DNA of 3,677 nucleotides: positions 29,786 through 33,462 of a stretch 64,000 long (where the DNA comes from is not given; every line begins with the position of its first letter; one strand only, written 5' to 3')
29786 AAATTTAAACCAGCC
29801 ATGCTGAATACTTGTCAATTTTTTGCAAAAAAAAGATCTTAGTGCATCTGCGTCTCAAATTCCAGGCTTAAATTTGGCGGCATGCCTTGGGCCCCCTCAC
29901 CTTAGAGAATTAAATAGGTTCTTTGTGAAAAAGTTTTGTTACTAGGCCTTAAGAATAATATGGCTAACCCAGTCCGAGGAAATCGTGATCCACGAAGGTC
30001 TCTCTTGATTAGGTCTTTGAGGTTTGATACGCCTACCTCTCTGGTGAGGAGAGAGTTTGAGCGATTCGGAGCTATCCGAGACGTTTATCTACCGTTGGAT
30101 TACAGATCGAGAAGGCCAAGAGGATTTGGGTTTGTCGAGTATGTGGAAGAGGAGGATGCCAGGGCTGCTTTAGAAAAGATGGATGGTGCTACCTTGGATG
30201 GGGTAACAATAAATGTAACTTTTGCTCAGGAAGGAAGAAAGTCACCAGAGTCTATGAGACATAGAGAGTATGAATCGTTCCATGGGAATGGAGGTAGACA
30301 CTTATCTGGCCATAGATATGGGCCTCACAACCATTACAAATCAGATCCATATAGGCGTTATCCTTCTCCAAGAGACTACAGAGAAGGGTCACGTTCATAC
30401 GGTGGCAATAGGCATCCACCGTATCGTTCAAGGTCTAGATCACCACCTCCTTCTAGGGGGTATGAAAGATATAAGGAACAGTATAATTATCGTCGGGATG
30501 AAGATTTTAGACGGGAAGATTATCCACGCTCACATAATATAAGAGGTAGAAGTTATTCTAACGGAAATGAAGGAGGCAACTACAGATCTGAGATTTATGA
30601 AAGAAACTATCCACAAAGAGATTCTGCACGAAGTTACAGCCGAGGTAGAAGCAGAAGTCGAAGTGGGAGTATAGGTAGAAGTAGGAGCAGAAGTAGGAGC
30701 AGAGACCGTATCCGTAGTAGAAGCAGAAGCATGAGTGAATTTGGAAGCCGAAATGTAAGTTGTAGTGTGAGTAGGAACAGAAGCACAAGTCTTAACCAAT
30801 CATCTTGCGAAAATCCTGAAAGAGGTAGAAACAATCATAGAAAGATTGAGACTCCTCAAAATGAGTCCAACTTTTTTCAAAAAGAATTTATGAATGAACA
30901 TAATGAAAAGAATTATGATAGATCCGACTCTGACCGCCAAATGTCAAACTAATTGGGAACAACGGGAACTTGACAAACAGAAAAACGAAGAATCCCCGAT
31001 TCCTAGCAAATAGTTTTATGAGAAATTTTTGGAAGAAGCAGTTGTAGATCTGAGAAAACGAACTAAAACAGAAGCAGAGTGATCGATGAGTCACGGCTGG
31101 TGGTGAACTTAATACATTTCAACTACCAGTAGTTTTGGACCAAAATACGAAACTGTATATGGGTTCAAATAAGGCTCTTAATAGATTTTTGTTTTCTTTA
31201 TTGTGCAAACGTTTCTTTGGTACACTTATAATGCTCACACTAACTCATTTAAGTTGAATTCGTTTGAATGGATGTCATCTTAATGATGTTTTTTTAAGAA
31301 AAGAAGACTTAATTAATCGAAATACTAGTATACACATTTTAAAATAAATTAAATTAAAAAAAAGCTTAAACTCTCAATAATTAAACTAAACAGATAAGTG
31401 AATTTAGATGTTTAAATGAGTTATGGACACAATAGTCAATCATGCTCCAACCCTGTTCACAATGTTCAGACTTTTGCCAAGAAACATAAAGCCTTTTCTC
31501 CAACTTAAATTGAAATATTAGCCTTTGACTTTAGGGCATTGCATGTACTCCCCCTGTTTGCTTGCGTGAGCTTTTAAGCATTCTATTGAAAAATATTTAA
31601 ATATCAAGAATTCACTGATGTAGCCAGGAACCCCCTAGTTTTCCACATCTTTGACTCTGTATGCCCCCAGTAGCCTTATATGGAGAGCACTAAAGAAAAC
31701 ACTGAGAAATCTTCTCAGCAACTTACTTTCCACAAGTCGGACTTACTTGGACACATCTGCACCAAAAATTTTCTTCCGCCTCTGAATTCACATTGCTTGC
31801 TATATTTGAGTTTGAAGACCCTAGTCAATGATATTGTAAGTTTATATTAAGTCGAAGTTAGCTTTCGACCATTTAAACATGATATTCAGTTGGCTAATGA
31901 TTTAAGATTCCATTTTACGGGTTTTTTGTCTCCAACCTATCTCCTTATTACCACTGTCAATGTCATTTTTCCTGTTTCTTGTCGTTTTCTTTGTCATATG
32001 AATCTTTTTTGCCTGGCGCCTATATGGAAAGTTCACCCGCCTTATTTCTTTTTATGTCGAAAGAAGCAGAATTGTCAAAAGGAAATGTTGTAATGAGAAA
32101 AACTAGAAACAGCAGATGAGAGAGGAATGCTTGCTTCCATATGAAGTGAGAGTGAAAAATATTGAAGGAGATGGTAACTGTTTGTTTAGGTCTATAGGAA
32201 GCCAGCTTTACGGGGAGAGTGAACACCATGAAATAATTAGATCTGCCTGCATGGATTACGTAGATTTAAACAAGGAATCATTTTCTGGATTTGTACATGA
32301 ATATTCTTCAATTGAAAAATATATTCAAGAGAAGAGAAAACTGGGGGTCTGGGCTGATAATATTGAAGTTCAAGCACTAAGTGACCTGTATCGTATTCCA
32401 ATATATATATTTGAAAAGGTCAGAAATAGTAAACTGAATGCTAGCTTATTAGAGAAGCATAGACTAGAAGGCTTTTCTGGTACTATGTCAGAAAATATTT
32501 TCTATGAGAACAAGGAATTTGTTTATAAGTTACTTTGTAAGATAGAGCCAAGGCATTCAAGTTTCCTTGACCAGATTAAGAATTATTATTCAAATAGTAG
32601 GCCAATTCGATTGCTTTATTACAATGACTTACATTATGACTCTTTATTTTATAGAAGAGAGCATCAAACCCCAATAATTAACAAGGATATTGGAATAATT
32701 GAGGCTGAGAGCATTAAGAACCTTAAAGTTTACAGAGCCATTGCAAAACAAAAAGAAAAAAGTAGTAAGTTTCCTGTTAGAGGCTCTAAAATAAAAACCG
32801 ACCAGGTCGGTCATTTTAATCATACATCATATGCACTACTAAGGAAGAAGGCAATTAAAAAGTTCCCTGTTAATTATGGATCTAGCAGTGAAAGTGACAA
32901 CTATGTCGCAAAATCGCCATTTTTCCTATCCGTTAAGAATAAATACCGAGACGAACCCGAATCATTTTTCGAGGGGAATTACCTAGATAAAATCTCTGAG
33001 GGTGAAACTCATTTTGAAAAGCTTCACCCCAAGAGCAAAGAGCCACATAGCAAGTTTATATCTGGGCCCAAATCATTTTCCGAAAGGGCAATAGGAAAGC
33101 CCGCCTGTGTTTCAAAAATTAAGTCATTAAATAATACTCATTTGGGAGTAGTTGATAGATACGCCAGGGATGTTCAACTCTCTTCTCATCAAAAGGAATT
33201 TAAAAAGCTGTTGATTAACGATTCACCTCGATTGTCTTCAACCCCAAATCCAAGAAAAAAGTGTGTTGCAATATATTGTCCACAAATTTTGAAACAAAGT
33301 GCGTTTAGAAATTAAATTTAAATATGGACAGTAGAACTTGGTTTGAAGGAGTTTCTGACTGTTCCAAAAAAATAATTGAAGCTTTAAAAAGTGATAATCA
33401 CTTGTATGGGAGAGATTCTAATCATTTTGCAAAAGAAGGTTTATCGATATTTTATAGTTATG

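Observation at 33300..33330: OTU deubiquitinase gene and the following ORF are separated by only 8 bp on the same strand, so possibly a single gene split by a frameshift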

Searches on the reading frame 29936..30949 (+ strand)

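Call 3: search_protein_families(library=pfam, proteins=[window:29936-30949:+], max_evalue=0.01)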
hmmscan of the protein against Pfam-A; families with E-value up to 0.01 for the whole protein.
window:29936-30949:+ (338 aa): 1 family
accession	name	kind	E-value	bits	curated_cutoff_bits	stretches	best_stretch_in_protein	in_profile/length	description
PF00076.28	RRM_1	-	3.4e-15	56.1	20.7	1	23-92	1-69/70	RNA recognition motif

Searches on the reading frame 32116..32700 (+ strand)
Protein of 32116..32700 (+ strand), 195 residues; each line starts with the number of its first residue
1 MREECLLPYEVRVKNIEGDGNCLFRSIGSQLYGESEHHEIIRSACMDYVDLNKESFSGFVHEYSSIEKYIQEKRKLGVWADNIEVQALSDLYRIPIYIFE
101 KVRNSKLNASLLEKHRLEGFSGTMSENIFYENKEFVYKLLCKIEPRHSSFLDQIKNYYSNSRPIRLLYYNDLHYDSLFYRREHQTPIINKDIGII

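Call 67: search_solved_structures(query=window:32116-32700:+, max_evalue=0.001)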
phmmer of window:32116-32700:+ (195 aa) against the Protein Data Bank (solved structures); distinct sequences matched with E-value up to 0.001: 7.
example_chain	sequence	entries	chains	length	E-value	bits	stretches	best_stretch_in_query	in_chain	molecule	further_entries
3tmo_A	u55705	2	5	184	4.8e-19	72.1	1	13-101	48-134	OTU domain-containing protein 5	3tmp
3pfy_A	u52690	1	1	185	7.1e-19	71.5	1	13-100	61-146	OTU domain-containing protein 5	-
4bou_A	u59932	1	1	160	2.7e-12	50.1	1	11-98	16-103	OTU DOMAIN-CONTAINING PROTEIN 3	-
6dwx_A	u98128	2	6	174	1.5e-08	37.9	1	18-99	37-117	RNA-dependent RNA polymerase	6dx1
4bop_A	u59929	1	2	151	9.3e-06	28.8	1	16-99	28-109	OTU DOMAIN-CONTAINING PROTEIN 1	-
7y5m_A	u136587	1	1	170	0.00027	24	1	10-110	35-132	RNA-directed RNA polymerase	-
11ny_A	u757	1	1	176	0.00028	23.9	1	10-110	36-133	RNA-directed RNA polymerase L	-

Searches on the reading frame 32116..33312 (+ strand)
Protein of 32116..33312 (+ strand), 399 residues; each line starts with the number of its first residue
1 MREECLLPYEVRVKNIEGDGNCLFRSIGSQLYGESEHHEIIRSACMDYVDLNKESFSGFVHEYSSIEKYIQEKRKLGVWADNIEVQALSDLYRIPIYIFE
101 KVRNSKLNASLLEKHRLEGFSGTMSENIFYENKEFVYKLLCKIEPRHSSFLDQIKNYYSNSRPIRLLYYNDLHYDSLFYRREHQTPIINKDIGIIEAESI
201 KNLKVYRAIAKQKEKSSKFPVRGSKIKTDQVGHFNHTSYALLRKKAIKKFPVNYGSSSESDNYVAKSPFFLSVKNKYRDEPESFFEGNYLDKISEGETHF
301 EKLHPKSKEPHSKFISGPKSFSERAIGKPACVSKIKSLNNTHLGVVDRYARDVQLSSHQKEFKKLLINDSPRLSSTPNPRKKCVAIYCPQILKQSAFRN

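Call 3: search_protein_families(library=pfam, proteins=[window:32116-33312:+], max_evalue=0.01)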
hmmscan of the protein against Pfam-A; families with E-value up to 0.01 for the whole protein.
window:32116-33312:+ (399 aa): 2 families
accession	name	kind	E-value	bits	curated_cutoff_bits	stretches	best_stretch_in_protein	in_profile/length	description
PF02338.25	OTU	-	8.7e-17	62.3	23.3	1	18-105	2-93/128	OTU-like cysteine protease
PF10275.15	Peptidase_C65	-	3.4e-08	33.7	24.3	1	46-177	145-241/243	Peptidase C65 Otubain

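Call 5: find_homologous_proteins(query=window:32116-33312:+)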
Query window:32116-33312:+ (399 aa): 9 proteins with E <= 0.001 among 2043 candidates.
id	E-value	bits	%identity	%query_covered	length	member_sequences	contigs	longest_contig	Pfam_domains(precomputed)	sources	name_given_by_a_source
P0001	7.0e-265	896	100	100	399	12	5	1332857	PF10275.16,PF02338.26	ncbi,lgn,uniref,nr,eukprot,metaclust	ncbi:cysteine protease [Cryptosporidium parvum Iowa II]|uniref:ubiquitinyl hydrolase 1 n=2 Tax=Crypt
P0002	1.1e-240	816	92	100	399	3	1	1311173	PF10275.16,PF02338.26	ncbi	ncbi:OTU-like cysteine protease [Cryptosporidium meleagridis]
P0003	6.2e-208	709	80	100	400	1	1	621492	PF10275.16,PF02338.26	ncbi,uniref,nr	ncbi:cysteine protease [Cryptosporidium sp. chipmunk genotype I]|uniref:cysteine protease n=1 Tax=Cr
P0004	1.9e-161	556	66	100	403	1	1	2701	PF10275.16,PF02338.26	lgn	-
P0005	1.7e-153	529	62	100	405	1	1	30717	PF10275.16,PF02338.26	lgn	-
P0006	8.6e-13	66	34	29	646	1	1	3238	PF02338.26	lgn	-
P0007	9.1e-10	56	37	22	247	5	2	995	PF10275.16,PF02338.26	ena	-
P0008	8.0e-9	53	36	22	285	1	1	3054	PF02338.26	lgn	-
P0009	2.3e-6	45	33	21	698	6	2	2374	PF00665.33,PF02338.26,PF17921.8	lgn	-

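Call 7: find_encoding_contigs(protein=P0003, flank=4000, max_places=3)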
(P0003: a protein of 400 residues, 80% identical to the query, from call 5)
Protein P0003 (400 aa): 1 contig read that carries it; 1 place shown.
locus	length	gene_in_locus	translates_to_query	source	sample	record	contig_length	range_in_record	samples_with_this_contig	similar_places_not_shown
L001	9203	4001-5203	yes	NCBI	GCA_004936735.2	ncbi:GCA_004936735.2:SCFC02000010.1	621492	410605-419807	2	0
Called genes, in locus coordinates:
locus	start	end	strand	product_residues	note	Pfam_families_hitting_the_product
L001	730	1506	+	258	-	-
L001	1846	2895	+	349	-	-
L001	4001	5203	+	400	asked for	PF10275:Peptidase_C65 (faint), PF02338:OTU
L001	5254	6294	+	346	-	-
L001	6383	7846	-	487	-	PF25390:WD40_RLD, PF00415:RCC1, PF13540:RCC1_2, PF00415:RCC1, PF25390:WD40_RLD, PF00415:RCC1, PF00415:RCC1, PF25390:WD40_RLD, +6 more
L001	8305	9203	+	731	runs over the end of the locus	-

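Call 8: find_encoding_contigs(protein=P0005, flank=4000, max_places=3)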
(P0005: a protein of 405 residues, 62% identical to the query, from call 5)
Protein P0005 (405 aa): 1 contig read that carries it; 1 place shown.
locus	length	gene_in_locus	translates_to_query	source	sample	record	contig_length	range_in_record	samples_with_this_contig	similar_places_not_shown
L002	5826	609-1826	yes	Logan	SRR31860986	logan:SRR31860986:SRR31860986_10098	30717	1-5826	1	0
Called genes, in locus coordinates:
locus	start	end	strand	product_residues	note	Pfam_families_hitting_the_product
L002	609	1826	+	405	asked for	PF10275:Peptidase_C65 (faint), PF02338:OTU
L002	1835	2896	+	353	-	-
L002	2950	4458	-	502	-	PF25390:WD40_RLD, PF00415:RCC1, PF13540:RCC1_2, PF00415:RCC1, PF13540:RCC1_2 (weak), PF00415:RCC1, PF25390:WD40_RLD, PF00415:RCC1, +2 more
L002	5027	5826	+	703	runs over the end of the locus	-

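Call 9: find_encoding_contigs(protein=P0002, flank=4000, max_places=3)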
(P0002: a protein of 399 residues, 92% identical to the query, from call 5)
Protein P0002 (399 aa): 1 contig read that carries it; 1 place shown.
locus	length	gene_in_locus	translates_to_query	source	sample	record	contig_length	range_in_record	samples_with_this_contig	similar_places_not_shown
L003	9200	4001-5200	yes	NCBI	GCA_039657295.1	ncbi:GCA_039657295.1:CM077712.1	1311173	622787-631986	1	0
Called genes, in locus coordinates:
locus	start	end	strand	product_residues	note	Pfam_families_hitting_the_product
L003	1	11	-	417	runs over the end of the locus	-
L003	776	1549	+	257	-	-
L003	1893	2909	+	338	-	PF00076:RRM_1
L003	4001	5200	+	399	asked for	PF10275:Peptidase_C65 (faint), PF02338:OTU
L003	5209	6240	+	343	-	-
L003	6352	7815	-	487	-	PF25390:WD40_RLD, PF13540:RCC1_2 (weak), PF00415:RCC1, PF13540:RCC1_2, PF00415:RCC1, PF25390:WD40_RLD, PF13540:RCC1_2 (weak), PF00415:RCC1, +3 more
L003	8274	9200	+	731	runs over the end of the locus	-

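Call 10: find_encoding_contigs(protein=P0004, flank=4000, max_places=3)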
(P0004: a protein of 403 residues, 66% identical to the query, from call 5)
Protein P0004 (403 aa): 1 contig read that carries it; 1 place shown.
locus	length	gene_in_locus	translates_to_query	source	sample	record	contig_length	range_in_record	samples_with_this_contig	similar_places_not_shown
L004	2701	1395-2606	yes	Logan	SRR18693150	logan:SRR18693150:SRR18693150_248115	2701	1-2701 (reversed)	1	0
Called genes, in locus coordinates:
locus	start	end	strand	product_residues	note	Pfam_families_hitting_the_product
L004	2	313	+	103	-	?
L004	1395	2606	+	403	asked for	PF10275:Peptidase_C65 (faint), PF02338:OTU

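Call 23: find_encoding_contigs(protein=P0001, flank=3000, max_places=6)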
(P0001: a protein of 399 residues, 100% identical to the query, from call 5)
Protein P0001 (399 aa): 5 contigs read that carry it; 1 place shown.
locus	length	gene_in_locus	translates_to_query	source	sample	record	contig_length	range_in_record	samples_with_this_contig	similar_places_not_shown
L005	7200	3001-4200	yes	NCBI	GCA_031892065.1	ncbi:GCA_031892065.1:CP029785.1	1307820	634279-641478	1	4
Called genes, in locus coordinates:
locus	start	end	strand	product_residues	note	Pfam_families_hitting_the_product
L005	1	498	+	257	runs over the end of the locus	-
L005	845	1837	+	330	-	PF00076:RRM_1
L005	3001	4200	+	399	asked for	PF10275:Peptidase_C65 (faint), PF02338:OTU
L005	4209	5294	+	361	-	-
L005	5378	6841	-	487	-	PF25390:WD40_RLD, PF13540:RCC1_2 (weak), PF00415:RCC1, PF13540:RCC1_2, PF00415:RCC1, PF25390:WD40_RLD, PF00415:RCC1, PF00415:RCC1, +5 more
